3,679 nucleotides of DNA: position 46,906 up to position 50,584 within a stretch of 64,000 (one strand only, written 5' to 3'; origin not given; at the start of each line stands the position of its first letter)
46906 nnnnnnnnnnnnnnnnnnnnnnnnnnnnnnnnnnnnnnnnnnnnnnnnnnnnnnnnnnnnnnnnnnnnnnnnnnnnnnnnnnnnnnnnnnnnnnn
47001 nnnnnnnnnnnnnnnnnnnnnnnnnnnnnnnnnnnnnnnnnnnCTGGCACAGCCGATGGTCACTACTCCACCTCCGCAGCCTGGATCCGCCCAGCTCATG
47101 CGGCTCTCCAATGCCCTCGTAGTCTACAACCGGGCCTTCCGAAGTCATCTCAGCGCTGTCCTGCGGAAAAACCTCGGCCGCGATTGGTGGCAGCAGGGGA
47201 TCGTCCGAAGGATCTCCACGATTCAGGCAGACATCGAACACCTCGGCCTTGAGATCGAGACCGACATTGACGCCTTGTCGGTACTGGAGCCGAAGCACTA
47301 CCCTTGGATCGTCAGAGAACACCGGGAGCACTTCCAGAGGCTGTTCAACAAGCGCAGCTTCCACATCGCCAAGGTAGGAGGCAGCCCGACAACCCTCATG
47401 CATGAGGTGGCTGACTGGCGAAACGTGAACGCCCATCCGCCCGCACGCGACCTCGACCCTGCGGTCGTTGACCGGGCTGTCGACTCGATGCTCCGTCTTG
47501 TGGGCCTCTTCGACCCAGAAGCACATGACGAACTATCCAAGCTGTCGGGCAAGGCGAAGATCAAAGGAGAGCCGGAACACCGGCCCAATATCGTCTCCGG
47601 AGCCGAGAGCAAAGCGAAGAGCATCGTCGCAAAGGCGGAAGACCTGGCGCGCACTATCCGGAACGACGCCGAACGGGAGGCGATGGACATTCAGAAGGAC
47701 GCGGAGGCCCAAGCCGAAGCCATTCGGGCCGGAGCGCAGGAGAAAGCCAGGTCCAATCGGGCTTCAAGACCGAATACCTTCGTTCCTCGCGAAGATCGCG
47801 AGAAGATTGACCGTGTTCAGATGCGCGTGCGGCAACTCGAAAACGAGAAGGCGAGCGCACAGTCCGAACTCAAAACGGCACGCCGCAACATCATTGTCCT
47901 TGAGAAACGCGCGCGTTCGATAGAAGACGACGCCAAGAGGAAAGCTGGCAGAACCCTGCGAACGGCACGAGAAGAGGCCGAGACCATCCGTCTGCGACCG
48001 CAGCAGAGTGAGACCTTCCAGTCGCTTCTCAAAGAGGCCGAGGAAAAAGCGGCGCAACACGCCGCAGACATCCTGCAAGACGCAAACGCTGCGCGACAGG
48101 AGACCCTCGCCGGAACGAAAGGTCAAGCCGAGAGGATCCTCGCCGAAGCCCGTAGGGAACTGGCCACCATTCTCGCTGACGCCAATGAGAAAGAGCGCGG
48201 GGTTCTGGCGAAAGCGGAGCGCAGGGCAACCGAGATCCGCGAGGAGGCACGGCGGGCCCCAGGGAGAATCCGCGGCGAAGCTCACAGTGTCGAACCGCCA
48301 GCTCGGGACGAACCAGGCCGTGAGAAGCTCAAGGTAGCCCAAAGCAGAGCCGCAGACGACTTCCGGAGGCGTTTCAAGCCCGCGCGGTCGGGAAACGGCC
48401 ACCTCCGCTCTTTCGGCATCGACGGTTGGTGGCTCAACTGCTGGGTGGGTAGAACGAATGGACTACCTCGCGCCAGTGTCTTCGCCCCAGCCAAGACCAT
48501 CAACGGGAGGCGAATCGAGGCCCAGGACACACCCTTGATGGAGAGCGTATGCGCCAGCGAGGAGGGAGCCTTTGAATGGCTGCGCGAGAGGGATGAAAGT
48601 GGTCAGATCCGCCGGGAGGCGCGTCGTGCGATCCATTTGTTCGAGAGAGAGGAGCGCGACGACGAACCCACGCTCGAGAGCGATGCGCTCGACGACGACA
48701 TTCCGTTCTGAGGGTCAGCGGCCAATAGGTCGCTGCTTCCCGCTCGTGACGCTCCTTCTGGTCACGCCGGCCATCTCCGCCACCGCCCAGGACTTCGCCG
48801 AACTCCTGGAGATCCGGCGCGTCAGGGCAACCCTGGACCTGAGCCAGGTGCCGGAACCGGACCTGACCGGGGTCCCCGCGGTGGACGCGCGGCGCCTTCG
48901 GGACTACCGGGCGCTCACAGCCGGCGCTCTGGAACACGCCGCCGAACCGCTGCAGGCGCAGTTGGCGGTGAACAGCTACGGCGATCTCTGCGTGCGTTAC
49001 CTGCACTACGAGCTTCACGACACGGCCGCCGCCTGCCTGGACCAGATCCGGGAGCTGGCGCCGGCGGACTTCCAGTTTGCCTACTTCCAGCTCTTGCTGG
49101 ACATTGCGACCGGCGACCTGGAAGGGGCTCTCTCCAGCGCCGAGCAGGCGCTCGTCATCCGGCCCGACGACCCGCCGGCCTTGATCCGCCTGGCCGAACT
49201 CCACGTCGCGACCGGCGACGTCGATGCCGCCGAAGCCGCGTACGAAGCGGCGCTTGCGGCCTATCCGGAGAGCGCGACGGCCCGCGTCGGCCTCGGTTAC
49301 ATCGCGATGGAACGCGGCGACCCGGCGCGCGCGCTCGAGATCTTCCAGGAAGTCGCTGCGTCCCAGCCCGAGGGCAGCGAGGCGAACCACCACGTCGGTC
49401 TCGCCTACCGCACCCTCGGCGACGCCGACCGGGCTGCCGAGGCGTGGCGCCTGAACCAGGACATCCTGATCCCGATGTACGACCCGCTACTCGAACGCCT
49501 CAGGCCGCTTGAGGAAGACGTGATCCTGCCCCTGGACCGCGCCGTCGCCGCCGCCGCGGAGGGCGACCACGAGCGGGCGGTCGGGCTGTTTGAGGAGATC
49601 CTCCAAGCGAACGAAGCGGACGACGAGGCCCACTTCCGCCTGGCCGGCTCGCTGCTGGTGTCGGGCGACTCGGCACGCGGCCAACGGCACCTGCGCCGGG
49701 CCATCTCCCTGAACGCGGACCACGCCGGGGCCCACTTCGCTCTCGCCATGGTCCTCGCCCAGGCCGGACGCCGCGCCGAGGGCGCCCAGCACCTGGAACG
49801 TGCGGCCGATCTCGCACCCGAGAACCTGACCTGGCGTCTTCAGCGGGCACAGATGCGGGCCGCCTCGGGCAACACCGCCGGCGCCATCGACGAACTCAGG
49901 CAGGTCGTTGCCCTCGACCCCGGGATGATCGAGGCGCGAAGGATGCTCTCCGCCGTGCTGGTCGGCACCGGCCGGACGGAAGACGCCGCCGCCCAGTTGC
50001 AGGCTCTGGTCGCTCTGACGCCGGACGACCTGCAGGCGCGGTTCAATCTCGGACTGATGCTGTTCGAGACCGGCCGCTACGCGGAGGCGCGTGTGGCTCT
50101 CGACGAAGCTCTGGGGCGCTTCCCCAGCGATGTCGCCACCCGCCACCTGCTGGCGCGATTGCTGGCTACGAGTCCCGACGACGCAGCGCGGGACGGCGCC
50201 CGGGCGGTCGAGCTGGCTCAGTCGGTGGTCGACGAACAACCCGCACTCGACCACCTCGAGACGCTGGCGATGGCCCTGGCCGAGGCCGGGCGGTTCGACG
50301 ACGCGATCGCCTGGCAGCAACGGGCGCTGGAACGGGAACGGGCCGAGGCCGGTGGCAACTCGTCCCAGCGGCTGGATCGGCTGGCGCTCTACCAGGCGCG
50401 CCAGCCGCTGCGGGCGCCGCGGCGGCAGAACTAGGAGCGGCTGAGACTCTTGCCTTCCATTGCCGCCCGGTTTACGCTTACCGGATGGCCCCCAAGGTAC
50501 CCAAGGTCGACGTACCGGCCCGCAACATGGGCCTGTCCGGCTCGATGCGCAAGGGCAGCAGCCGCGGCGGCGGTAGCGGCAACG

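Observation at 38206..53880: imuA-imuB ... dnaE2 mutagenesis cassette split by ~9.9 kb of mobile and defence-like DNA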

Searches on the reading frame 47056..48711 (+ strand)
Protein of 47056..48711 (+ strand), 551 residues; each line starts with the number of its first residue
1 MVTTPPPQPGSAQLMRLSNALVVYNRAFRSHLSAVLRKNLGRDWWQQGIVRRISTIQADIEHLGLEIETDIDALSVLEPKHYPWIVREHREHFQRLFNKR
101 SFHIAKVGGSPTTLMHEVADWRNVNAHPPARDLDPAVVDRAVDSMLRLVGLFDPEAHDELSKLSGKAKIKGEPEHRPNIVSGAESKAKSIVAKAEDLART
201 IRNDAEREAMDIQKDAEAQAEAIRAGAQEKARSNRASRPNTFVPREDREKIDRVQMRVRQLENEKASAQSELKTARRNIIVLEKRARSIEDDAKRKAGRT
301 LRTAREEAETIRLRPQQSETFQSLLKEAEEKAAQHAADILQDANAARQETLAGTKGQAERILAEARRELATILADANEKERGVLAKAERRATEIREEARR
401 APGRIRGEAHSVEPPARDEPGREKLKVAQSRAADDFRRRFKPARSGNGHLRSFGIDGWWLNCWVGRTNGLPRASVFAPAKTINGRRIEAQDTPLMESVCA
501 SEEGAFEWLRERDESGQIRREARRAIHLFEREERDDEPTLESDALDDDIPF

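Call 3: search_protein_families(library=pfam, proteins=[window:47056-48711:+], max_evalue=0.01)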
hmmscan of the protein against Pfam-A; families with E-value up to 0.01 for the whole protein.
window:47056-48711:+ (551 aa): 2 families
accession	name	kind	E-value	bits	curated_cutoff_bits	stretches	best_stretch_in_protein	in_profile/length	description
PF18731.6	HEPN_Swt1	-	0.00093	19.9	27.5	1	20-149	2-111/115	Swt1-like HEPN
PF05103.18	DivIVA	-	0.0013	19.1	28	0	183-233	61-111/131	DivIVA protein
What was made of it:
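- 47056..48711 (+): Swt1-like HEPN / coiled-coil protein (accessory; in 2 of 33 relatives). Pfam HEPN_Swt1 9e-4, below gathering (call 3).
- Checked: Swt1-like protein, 47056-48711: Pfam HEPN_Swt1 at 9e-4, below the gathering score (call 3).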

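Call 29: search_protein_families(library=ncbifam, proteins=[window:47056-48711:+], max_evalue=0.01)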
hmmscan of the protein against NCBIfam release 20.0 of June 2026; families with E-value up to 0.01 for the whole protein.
window:47056-48711:+ (551 aa): 4 families
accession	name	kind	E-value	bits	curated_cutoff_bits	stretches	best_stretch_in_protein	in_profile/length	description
NF050102.1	DivIVA_Wag31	equivalog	5.2e-05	23.3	260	1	260-395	88-206/256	DivIVA-like cell division protein Wag31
NF005198.1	PRK06669.1-3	equivalog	0.00044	19.5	200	0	326-409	66-148/299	flagellar assembly protein FliH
NF002424.0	PRK01558.1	equivalog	0.00076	19.1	241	1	177-224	25-73/203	V-type ATP synthase subunit E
TIGR00721.1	tfx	subfamily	0.0073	16.2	60.25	0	251-334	12-89/137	Tfx family DNA-binding protein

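Call 30: search_protein_families(library=padloc, proteins=[window:47056-48711:+], max_evalue=0.01)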
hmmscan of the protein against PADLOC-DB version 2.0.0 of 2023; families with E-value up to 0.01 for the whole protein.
window:47056-48711:+ (551 aa): 0 families

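Call 56: search_solved_structures(query=window:47056-48711:+, max_evalue=0.01)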
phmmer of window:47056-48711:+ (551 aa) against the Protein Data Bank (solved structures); distinct sequences matched with E-value up to 0.01: 0.
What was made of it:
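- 47056..48711 (+): No PDB match (call 56).
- On Swt1-like HEPN: No PADLOC or PDB match (calls 30, 56).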

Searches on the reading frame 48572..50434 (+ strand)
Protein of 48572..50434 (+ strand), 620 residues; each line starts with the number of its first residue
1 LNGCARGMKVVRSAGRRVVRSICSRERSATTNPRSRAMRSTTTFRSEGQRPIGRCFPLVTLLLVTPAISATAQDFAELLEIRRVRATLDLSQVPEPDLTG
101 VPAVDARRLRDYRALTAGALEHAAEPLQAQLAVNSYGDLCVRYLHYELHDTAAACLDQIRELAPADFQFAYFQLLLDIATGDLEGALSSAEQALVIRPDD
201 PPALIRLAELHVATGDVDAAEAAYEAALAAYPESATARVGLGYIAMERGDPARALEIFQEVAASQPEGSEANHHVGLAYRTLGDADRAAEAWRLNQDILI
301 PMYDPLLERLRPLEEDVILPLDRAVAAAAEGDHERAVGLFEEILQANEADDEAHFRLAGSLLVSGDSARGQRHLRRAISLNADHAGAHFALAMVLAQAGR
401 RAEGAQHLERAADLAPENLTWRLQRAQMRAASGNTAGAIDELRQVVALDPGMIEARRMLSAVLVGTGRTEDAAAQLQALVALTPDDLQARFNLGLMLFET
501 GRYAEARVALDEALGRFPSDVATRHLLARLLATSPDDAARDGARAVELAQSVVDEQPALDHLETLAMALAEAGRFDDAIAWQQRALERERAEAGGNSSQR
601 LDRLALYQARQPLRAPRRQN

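Call 3: search_protein_families(library=pfam, proteins=[window:48572-50434:+], max_evalue=0.01)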
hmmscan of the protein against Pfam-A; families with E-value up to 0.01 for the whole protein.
window:48572-50434:+ (620 aa): 32 families (the best 25 are shown)
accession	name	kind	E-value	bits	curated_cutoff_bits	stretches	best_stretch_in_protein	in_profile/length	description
PF13432.12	TPR_16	-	3.2e-41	139.8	32.7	6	206-267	2-63/65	Tetratricopeptide repeat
PF14559.12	TPR_19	-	2e-37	127.8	25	6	178-235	2-59/68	Tetratricopeptide repeat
PF07719.23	TPR_2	-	1.1e-35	119.2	27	3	202-233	2-33/34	Tetratricopeptide repeat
PF13428.12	TPR_14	-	4.7e-30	101.4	23.5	5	202-243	2-43/44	Tetratricopeptide repeat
PF13181.12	TPR_8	-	2.2e-25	87.1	25.7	0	203-233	3-33/34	Tetratricopeptide repeat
PF13431.12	TPR_17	-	2.7e-22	77.6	24.4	0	477-507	3-33/34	Tetratricopeptide repeat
PF00515.34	TPR_1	-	1.2e-19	69.7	27.8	1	489-519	3-33/34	Tetratricopeptide repeat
PF23914.1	TPR_CcmH_CycH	-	2.3e-19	70.2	42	3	194-299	43-151/158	Cytochrome c-type biogenesis protein H TPR domain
PF13174.12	TPR_6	-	1.7e-18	66.3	26.3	0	203-234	2-33/33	Tetratricopeptide repeat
PF13414.12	TPR_11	-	2.4e-17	62.8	26.8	1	467-501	8-42/42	TPR repeat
PF12895.13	ANAPC3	-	4e-17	62.7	27.2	1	332-411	4-82/82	Anaphase-promoting complex, cyclosome, subunit 3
PF13424.12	TPR_12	-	8e-17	61.7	30.1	3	562-599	6-43/77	Tetratricopeptide repeat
PF24575.1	TPR_Slam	-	3.3e-15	56.8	35.2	2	299-362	34-92/104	Surface lipoprotein assembly modifier, N-terminal TPR repeats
PF13371.12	TPR_9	-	6.3e-13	49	35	3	465-529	7-71/73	Tetratricopeptide repeat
PF14561.12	TPR_20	-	4.1e-12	46.7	25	1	472-514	7-49/90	Tetratricopeptide repeat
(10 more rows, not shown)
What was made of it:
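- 48572..50434 (+): TPR protein (ancestral core; longest ORF; many alignments to relatives begin about 46-73 aa into this ORF, so the true start may lie up to ~200 nt downstream of 48572). Pfam TPR families down to 3e-41 (call 3).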

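Call 30: search_protein_families(library=padloc, proteins=[window:48572-50434:+], max_evalue=0.01)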
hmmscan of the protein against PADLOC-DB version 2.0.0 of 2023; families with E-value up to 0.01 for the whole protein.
window:48572-50434:+ (620 aa): 2 families
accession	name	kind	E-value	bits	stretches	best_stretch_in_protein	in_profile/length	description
PDLC01172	TPR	-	0.00022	18.1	0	453-498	84-129/448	TPR repeats containing protein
PDLC01101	PrimPol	-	0.0024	14.6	0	158-239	26-102/490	adaptation polymerase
